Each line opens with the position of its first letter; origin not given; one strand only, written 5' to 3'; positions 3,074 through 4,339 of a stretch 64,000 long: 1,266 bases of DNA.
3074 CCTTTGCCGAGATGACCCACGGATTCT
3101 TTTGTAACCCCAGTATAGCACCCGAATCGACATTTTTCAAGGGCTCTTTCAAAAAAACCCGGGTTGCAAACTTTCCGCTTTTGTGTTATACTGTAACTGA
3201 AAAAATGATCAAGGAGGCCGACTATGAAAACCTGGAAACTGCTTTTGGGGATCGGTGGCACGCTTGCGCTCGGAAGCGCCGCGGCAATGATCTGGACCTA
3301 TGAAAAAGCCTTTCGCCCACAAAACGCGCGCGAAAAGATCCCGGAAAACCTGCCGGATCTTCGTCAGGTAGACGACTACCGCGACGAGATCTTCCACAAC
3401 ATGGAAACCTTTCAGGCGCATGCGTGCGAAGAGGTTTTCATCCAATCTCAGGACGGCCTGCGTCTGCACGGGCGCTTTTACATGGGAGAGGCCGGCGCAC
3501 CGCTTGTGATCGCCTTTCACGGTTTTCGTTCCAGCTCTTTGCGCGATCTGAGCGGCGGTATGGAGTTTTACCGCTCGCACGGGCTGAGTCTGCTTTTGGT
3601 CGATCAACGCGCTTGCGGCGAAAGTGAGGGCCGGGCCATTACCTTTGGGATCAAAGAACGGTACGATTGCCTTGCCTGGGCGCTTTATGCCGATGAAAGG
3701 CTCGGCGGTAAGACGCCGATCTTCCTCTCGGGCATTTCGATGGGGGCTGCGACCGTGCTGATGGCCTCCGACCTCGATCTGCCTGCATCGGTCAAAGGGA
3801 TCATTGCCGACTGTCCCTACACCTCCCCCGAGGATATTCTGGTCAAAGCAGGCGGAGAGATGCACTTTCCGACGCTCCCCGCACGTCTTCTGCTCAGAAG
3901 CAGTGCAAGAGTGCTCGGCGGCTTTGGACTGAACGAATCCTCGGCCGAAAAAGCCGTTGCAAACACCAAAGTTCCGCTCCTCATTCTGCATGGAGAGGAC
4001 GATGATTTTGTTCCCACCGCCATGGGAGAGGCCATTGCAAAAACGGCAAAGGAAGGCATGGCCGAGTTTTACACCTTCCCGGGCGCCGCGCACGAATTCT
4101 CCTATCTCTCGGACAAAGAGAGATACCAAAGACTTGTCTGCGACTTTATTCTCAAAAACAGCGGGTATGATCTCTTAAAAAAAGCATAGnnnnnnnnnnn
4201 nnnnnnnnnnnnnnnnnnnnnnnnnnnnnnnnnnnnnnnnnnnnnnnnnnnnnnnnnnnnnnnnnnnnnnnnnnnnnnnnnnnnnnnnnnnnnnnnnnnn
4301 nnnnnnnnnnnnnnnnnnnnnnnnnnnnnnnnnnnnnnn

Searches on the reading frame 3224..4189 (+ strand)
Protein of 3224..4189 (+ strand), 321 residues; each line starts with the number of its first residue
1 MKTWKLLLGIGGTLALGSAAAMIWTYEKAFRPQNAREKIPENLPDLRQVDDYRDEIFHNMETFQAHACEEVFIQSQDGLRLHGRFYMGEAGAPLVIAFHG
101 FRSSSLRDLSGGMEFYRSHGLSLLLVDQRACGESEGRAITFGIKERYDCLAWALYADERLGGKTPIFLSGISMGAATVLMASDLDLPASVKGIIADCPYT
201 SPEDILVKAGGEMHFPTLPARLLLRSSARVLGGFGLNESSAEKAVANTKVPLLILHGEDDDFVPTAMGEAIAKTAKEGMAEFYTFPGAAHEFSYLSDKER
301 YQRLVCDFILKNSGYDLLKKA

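Call 45: search_protein_families(library=pfam, proteins=[window:3224-4189:+], max_evalue=0.001)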
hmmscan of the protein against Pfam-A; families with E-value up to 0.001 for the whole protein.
window:3224-4189:+ (321 aa): 6 families
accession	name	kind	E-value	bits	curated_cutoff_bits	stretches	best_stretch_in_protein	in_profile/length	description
PF12146.15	Hydrolase_4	-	3.4e-15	56.4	27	2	94-206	6-117/239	Serine aminopeptidase, S33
PF00561.26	Abhydrolase_1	-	1.7e-10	41.5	25.8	1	93-200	1-103/245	alpha/beta hydrolase fold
PF12697.13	Abhydrolase_6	-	7.5e-09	37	26.3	1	98-299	4-212/217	Alpha/beta hydrolase family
PF00326.27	Peptidase_S9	-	5.6e-07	29.7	22.6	1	146-313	45-210/213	Prolyl oligopeptidase family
PF01738.24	DLH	-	7.8e-06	26.1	21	1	229-298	123-194/217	Dienelactone hydrolase family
PF02230.22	Abhydrolase_2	-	1.9e-05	25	23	0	236-293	142-202/217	Phospholipase/Carboxylesterase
